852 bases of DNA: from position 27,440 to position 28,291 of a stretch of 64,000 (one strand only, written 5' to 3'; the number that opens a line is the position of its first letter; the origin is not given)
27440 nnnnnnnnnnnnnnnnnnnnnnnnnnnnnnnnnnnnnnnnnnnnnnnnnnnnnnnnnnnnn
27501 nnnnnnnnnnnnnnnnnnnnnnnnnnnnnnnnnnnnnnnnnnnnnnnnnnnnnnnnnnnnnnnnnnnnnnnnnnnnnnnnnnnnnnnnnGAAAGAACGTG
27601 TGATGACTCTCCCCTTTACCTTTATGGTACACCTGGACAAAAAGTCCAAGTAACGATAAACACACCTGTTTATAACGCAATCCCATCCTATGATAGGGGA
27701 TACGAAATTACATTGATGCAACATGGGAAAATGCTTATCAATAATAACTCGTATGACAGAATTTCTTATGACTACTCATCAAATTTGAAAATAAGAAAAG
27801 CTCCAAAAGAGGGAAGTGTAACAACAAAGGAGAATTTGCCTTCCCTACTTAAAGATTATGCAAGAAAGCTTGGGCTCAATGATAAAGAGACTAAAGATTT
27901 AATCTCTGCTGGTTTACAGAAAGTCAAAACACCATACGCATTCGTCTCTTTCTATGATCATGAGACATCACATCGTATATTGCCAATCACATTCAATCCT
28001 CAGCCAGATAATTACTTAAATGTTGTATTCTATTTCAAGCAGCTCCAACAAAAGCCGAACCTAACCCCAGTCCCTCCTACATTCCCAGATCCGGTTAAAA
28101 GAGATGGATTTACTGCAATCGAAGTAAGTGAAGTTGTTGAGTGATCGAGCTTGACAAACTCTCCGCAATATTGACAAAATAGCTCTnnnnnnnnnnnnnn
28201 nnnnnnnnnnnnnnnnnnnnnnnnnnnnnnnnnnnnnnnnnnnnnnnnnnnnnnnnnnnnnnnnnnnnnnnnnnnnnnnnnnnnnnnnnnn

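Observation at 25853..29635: Tandem paralogous type-II membrane proteins inserted next to tuf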

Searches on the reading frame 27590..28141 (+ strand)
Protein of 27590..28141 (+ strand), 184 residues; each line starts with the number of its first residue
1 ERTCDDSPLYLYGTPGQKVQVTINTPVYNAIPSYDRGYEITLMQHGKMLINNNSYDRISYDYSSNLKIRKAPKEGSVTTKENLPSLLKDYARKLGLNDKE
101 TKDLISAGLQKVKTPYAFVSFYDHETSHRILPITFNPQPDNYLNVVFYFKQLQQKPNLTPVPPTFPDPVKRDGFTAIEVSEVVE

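Call 35: find_homologous_proteins(query=A4, max_evalue=0.001)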
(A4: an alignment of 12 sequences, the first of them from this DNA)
Query A4 (12 sequences) (184 aa, profile of the alignment): 2972 proteins with E <= 0.001 among 4797 candidates; the best 120 are listed.
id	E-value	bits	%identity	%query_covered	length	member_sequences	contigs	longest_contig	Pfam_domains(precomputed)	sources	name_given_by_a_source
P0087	4.0e-66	240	48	99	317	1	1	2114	-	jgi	jgi:hypothetical protein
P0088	1.4e-56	209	45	98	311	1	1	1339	-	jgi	jgi:hypothetical protein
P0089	3.0e-55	205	29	98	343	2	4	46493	-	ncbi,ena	-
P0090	5.5e-55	204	27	98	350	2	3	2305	-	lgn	-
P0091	1.2e-53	200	30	89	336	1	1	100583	-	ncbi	-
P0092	3.2e-52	195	32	98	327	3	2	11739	-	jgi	-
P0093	3.3e-52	195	32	98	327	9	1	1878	-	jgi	jgi:hypothetical protein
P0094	1.0e-50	190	29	96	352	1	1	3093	-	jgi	jgi:hypothetical protein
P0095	1.0e-48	184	31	95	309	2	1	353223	-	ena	-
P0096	1.2e-48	183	28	98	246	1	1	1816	-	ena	-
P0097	2.2e-48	183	26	90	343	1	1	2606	-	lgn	-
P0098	8.1e-48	181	31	76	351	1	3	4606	-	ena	-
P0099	1.2e-47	180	29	98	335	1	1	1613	-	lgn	-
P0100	2.4e-47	179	28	76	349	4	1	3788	-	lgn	-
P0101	3.4e-47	179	32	98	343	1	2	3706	-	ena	-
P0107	1.8e-46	176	29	98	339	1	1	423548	-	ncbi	-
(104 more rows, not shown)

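Call 45: find_encoding_contigs(protein=P0107, flank=6000, max_places=2)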
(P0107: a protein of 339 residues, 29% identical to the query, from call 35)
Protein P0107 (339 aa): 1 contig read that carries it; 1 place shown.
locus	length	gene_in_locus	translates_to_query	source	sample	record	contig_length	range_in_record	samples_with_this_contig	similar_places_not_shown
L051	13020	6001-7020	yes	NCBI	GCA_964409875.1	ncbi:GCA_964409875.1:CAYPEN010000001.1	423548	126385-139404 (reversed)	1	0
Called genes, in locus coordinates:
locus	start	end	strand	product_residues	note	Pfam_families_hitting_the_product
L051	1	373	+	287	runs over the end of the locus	-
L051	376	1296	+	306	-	PF00092:VWA, PF13519:VWA_2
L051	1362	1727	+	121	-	-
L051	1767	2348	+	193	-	-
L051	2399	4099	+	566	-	-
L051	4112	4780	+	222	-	-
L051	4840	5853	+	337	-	-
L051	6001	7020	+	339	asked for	-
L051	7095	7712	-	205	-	-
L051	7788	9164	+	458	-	-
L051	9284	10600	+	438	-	PF00464:SHMT, PF00155:Aminotran_1_2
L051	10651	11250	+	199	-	PF12917:YfbR-like, PF13023:HD_3, PF01966:HD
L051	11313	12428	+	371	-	-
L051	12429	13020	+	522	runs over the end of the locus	-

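Call 46: find_encoding_contigs(protein=P0095, flank=6000, max_places=2)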
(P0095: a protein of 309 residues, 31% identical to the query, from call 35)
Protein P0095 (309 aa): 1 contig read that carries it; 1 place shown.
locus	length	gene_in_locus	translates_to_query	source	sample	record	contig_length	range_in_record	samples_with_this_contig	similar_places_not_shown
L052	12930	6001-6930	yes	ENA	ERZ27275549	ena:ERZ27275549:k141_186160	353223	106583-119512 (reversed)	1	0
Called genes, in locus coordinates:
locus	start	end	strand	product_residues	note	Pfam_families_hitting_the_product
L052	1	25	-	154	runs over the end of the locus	-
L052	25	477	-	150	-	PF00889:EF_TS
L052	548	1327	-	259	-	PF00318:Ribosomal_S2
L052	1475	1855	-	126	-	PF05635:23S_rRNA_IVP, PF22296:bAvd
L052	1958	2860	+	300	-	PF00092:VWA, PF13519:VWA_2 (weak)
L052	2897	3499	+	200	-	-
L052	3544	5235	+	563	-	-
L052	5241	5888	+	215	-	-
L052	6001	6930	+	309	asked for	-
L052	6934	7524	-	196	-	-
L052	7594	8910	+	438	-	PF00464:SHMT, PF00155:Aminotran_1_2 (weak)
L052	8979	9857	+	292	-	-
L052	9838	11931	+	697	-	PF00963:Cohesin (weak), PF00404:Dockerin_1 (faint)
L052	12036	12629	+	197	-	PF00963:Cohesin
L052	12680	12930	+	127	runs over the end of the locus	-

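Call 48: search_protein_families(library=pfam, proteins=[L051:1362-1724:+, L051:1767-2345:+, L051:2399-4096:+, L051:4112-4777:+, L051:4840-5850:+, L051:7098-7712:-, L051:7788-9161:+, L051:11313-12425:+], max_evalue=0.1)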
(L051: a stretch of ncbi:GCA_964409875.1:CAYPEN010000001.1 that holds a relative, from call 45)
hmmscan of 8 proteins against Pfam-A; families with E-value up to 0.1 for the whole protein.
L051:1362-1724:+ (121 aa): 6 families
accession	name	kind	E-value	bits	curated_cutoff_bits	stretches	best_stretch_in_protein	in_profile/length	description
PF18953.6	SAP_new25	-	5.9e-05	23.1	26.3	1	31-60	9-38/51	SAP domain-containing new25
PF07862.16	Nif11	-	0.015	16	23.8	0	44-71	10-37/48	Nif11 domain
PF21748.3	UPF0150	-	0.018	15.4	27.3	0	7-33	13-40/64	UPF0150-like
PF08726.16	EFhand_Ca_insen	-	0.031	14.8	27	0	55-81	16-41/69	Ca2+ insensitive EF hand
PF18114.7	Suv3_N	-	0.043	14.4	24.2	0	48-86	16-54/116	Suv3 helical N-terminal domain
PF04468.17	PSP1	-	0.094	13.5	27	0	35-61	3-29/86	PSP1 C-terminal conserved region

L051:1767-2345:+ (193 aa): 0 families

L051:2399-4096:+ (566 aa): 0 families

L051:4112-4777:+ (222 aa): 1 family
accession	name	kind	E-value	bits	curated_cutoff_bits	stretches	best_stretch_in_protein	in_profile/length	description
PF09716.15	ETRAMP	-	0.0086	16.5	29.1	1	8-48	28-68/81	Malarial early transcribed membrane protein (ETRAMP)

L051:4840-5850:+ (337 aa): 0 families

L051:7098-7712:- (205 aa): 0 families

L051:7788-9161:+ (458 aa): 0 families

L051:11313-12425:+ (371 aa): 0 families

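Call 68: find_related_loci(query=A4, collection=viral_contigs, flank=5000)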
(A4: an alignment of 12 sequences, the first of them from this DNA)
Query A4 (184 aa) in viral_contigs; peptide patterns used: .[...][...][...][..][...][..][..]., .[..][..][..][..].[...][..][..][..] (x = any residue, [..] = any of these).
66 stretches matched a pattern, but none encodes a relative of the query by tblastn (E <= 1e-3).

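Call 71: search_solved_structures(query=A4, max_evalue=10)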
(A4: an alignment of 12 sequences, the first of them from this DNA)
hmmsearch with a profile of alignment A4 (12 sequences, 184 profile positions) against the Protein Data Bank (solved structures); distinct sequences matched with E-value up to 10: 6.
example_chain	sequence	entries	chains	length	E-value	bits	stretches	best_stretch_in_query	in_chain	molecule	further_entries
1y66_A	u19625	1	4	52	0.12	15.5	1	80-107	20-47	engrailed homeodomain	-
2p6j_A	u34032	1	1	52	0.2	14.7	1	80-107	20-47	designed engrailed homeodomain variant UVF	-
9qls_A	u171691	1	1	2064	0.49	13.5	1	99-148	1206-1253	Dysferlin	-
9b8k_A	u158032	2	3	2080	0.49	13.5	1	99-148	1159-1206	Dysferlin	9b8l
1u6f_A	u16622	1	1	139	0.62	13.1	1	120-149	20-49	RNA-binding protein UBP1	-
6stw_A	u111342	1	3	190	0.85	12.7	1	126-165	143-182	Fiber protein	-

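Call 73: search_protein_families(library=phrogs, proteins=[P0107], max_evalue=0.1)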
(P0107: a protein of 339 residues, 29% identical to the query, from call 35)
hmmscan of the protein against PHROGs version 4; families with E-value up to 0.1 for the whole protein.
P0107 (339 aa): 0 families
